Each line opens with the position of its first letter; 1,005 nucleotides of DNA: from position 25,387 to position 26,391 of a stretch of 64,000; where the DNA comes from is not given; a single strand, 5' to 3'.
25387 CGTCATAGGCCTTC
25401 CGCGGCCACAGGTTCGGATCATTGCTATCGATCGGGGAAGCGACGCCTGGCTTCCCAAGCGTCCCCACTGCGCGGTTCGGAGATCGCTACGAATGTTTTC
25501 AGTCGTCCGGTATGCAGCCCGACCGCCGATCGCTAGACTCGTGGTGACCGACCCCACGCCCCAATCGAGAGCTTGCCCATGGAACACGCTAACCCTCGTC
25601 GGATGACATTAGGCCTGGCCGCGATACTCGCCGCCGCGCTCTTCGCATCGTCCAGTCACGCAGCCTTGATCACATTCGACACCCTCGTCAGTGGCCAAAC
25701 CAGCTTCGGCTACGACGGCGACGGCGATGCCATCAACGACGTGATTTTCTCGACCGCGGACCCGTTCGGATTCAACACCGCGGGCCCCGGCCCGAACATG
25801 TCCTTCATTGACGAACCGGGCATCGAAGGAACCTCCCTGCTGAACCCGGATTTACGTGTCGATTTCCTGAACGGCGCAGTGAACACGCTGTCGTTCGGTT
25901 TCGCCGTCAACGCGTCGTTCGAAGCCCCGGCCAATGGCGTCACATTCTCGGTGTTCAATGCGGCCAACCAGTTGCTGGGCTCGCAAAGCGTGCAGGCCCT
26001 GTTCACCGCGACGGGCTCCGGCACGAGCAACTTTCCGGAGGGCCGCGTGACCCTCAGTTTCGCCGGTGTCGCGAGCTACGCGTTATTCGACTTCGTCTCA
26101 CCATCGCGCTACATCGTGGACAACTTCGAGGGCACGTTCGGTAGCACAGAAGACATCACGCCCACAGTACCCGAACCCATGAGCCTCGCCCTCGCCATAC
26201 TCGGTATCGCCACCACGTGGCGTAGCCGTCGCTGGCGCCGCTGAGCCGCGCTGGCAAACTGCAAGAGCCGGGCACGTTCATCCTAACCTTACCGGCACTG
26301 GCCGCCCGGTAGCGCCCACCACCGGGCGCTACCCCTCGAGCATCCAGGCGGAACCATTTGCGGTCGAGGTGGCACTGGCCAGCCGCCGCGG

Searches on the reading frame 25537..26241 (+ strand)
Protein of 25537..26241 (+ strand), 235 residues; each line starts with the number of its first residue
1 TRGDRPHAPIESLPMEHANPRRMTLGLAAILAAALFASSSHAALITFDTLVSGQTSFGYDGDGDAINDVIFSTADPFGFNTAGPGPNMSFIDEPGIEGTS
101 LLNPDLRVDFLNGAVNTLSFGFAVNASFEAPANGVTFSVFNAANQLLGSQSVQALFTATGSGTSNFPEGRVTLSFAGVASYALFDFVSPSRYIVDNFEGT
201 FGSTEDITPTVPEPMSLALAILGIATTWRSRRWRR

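Call 49: search_protein_families(library=ncbifam, proteins=[window:25537-26241:+], max_evalue=10)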
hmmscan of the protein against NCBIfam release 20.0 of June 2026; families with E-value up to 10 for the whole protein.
window:25537-26241:+ (235 aa): 7 families
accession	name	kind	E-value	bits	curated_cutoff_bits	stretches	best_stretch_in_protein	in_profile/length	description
NF038126.1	PEP_CTERM_FxDxF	subfamily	0.0013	19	50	1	124-226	66-157/165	FxDxF family PEP-CTERM protein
NF038125.1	PEP_CTERM_THxN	subfamily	0.014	15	85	2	206-232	216-244/246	THxN family PEP-CTERM protein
NF038118.1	PEP_CTERM_CCXG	equivalog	0.029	14.1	90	1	200-232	165-197/199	CCXG family PEP-CTERM protein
NF038120.1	PEP_CTERM_QFxxD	subfamily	0.034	14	80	1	205-232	186-214/215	NF038120 family PEP-CTERM protein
NF041927.1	Xrt_dep_XDP1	equivalog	0.059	13.3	125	1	208-232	216-240/242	exosortase-dependent surface protein XDP1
TIGR02595.1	PEP_CTERM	domain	0.076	13.9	16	1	211-235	1-24/24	PEP-CTERM sorting domain-containing protein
NF033947.0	PEP-cistern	hypoth_equivalog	0.29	10.9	60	1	154-232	101-194/195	cistern family PEP-CTERM protein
